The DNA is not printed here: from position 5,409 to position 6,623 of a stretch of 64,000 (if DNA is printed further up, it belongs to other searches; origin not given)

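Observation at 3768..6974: Single-chain GmrSD-like nuclease followed, not preceded, by a BrxR-like WYL regulator with a C-terminal UVR-motif extension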

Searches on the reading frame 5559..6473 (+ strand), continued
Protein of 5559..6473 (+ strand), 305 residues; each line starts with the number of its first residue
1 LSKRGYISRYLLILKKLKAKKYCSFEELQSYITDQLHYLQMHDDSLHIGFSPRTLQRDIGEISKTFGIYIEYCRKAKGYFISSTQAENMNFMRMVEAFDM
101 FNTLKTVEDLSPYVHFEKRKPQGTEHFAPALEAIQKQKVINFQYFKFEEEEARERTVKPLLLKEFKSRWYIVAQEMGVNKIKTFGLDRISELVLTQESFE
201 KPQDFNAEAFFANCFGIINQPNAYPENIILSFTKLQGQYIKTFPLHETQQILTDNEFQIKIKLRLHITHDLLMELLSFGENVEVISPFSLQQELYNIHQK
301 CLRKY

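Call 79: fold_search(model_id=the predicted structure, library=pdb)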
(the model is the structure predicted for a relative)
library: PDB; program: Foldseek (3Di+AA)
matches with E <= 10: 87; with E <= 0.001: 0
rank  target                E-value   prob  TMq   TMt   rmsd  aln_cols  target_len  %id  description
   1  9rai_b                1.6e-01  0.80  0.32  0.06  12.4        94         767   29  Structure of the S.aureus MecA/ClpC/ClpP degradation system (released 2025-09-10)
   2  9rai_c                2.8e-01  0.63  0.33  0.06  11.4        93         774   30  Structure of the S.aureus MecA/ClpC/ClpP degradation system (released 2025-09-10)
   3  9qqr_E                4.9e-01  0.51  0.33  0.08  11.7        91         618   27  S.aureus ClpC decameric resting state (released 2025-07-30)
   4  9qrw_C                4.9e-01  0.51  0.32  0.06  11.7        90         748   28  S.aureus ClpC dodecameric resting state (released 2025-07-30)
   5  9qqr_B                4.9e-01  0.47  0.32  0.06  11.7        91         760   27  S.aureus ClpC decameric resting state (released 2025-07-30)
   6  9qqr_A                4.9e-01  0.30  0.30  0.14  11.9       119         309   21  S.aureus ClpC decameric resting state (released 2025-07-30)
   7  9qrw_B                5.6e-01  0.38  0.32  0.08  11.5        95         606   26  S.aureus ClpC dodecameric resting state (released 2025-07-30)
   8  3j3s_A                6.7e-01  0.54  0.29  0.05  10.6        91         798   26  Structural dynamics of the MecA-ClpC complex revealed by cryo-EM (released 2013-05-15)
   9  9qcl_B                9.2e-01  0.33  0.32  0.06  11.9        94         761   26  S.aureus ClpC tetradecameric resting state (released 2025-08-27)
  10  3j3t_A                1.0e+00  0.54  0.32  0.05  10.3        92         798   24  Structural dynamics of the MecA-ClpC complex revealed by cryo-EM (released 2013-05-15)
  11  8jut_C                1.1e+00  0.25  0.31  0.23   9.5        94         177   20  rat megalin RAP complex (released 2024-06-19)
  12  2fcw_A                1.2e+00  0.30  0.32  0.38   8.7        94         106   19  Structure of a Complex Between the Pair of the LDL Receptor Ligand-Binding Modules 3-4 and the Receptor Associated Pro (released 2006-05-16)
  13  9qcl_A                1.5e+00  0.21  0.33  0.08  11.9        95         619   26  S.aureus ClpC tetradecameric resting state (released 2025-08-27)
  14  3q15_B                2.4e+00  0.35  0.27  0.11  14.7        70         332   17  Crystal Structure of RapH complexed with Spo0F (released 2011-02-23)
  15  9ria_B                2.5e+00  0.08  0.30  0.06  19.9       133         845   13  Cryo-EM structure of tomato NRC3-AVRcap1b complex (released 2025-07-23)
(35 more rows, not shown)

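Call 86: find_encoding_contigs(protein=P0129, flank=6000, max_places=2)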
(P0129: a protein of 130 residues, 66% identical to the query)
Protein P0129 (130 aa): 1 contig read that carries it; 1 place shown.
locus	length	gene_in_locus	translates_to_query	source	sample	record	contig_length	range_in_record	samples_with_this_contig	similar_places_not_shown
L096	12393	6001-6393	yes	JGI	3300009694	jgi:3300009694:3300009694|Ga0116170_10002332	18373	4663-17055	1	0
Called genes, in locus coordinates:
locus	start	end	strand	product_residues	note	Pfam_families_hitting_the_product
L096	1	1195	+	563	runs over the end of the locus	PF03235:GmrSD_N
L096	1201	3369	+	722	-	PF03235:GmrSD_N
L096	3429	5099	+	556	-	PF00004:AAA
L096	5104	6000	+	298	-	PF13280:WYL, PF25583:WCX (weak)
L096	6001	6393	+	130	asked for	-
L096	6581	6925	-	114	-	-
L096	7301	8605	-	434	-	PF00589:Phage_integrase (weak)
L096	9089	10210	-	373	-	PF13784:Fic_N, PF02661:Fic, PF21248:SoFic-like_C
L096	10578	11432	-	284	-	PF13620:CarboxypepD_reg (weak), PF13715:CarbopepD_reg_2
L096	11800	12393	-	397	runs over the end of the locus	-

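Call 87: find_encoding_contigs(protein=P0135, flank=6000, max_places=2)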
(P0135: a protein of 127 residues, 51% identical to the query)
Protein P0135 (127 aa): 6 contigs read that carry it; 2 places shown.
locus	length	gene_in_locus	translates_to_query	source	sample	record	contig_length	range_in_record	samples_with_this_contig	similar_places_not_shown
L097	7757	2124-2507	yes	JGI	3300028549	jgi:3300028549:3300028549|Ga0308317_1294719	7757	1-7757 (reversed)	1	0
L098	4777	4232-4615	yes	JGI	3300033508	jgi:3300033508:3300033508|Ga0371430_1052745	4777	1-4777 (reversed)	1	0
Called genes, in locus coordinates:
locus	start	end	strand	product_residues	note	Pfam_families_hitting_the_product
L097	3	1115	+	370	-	?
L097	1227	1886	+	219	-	PF13280:WYL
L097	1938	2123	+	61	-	PF25583:WCX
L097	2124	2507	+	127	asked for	-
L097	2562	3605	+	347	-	PF03796:DnaB_C, PF06745:ATPase (faint)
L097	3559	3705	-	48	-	-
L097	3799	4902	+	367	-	PF00078:RVT_1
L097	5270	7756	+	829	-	?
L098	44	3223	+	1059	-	PF04313:HSDR_N, PF04851:ResIII, PF18766:SWI2_SNF2, PF22679:T1R_D3-like, PF11867:T1RH-like_C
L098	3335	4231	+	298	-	PF13280:WYL, PF25583:WCX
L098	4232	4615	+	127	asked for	-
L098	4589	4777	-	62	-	?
